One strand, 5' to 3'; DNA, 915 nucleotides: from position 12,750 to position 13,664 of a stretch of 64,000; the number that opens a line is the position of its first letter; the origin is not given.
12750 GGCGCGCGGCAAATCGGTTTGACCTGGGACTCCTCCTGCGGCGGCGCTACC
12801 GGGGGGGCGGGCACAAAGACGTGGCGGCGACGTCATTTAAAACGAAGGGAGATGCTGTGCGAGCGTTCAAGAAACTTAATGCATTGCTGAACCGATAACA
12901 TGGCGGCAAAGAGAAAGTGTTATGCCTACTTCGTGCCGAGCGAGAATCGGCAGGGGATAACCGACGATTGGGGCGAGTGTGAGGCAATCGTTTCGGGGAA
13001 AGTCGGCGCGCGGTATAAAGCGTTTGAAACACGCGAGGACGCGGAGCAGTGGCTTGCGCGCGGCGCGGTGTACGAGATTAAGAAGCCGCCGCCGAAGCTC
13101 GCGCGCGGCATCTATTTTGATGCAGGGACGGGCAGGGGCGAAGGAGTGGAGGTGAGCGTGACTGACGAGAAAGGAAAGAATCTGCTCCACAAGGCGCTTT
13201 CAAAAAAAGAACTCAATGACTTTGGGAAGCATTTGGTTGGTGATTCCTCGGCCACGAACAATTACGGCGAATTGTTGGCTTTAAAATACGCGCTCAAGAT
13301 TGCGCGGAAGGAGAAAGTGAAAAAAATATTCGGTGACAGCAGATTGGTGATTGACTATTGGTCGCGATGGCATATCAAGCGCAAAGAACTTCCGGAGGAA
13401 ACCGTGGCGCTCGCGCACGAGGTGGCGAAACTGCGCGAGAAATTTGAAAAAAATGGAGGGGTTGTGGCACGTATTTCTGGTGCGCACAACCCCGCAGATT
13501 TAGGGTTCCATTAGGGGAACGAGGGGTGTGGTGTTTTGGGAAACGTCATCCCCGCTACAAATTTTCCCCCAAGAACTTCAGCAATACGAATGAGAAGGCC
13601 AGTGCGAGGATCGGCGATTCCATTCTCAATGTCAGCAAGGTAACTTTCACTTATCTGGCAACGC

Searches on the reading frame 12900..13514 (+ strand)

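Call 67: search_protein_families(library=pfam, proteins=[window:12900-13514:+], max_evalue=0.001)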
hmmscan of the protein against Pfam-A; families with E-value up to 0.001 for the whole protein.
window:12900-13514:+ (204 aa): 2 families
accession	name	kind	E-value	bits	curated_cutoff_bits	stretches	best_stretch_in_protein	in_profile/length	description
PF01693.22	Cauli_VI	-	1.1e-08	35.7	21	1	16-51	9-44/44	Ribonuclease H1 N-terminal domain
PF00075.30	RNase_H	-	0.00025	21.7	25.8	1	116-168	38-89/141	RNase H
